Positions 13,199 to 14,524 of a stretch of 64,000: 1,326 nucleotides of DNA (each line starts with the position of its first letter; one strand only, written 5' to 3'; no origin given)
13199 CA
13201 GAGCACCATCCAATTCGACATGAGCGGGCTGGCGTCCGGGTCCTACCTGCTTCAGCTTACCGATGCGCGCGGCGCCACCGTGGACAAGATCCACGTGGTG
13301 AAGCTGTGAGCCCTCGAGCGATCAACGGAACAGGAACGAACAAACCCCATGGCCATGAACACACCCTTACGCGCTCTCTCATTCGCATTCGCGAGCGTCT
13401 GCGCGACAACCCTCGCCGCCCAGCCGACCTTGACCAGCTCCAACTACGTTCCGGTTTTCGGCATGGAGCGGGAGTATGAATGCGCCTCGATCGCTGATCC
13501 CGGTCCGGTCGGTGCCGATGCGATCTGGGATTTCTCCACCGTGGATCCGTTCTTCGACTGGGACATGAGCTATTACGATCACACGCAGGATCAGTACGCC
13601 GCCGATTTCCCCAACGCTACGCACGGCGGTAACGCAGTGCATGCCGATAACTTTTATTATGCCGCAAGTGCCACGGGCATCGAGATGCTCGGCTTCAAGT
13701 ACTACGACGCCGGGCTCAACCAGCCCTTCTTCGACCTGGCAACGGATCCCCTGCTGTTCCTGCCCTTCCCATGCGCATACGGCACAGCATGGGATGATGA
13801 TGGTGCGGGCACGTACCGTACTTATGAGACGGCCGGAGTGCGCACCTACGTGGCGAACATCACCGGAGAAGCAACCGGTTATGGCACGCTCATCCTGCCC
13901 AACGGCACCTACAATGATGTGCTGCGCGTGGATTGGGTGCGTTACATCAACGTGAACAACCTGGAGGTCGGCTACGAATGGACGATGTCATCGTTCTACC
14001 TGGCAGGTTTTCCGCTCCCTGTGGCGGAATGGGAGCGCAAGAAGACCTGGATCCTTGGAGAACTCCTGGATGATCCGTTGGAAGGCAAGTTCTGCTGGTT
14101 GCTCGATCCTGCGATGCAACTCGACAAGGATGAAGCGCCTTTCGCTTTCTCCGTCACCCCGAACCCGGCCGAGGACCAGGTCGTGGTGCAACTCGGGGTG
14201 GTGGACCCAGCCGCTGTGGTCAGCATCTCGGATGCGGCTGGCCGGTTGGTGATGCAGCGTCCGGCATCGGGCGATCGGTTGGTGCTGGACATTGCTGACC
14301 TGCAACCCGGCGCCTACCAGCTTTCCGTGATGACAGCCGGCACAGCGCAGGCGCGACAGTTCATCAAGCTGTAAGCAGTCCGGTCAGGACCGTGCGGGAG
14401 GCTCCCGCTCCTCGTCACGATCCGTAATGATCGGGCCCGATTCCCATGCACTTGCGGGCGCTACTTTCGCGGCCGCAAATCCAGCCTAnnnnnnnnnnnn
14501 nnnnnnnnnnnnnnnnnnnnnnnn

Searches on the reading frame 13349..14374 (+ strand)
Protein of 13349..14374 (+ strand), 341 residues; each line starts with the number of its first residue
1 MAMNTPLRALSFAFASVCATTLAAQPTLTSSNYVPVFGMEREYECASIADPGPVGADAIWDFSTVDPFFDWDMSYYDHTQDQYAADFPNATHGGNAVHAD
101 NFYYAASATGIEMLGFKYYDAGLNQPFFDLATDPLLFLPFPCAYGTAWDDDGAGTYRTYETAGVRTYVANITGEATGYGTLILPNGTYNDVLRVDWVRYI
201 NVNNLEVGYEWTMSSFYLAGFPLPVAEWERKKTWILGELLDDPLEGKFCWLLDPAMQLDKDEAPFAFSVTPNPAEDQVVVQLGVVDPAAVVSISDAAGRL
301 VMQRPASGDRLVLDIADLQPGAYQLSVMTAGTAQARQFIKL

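Call 6: search_protein_families(library=pfam, proteins=[window:13349-14374:+])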
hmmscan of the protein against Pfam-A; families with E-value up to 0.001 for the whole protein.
window:13349-14374:+ (341 aa): 1 family
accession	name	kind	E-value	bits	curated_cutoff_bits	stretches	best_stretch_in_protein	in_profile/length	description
PF18962.6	Por_Secre_tail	-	1.8e-06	28.6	27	1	271-338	3-73/75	Secretion system C-terminal sorting domain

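Call 66: search_protein_families(library=ncbifam, proteins=[window:13349-14374:+], max_evalue=0.001)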
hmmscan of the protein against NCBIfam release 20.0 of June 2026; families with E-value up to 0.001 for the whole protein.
window:13349-14374:+ (341 aa): 1 family
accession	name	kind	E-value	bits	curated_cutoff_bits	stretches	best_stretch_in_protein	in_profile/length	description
TIGR04183.1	Por_Secre_tail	domain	1.8e-08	34.2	23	1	269-340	1-71/72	T9SS type A sorting domain-containing protein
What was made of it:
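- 13349..14374 (+): 341-aa T9SS-sorted protein, 39 nt after the FG-GAP stop. It has no box of its own and is possibly co-transcribed. Pfam and NCBIfam (calls 6, 66).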
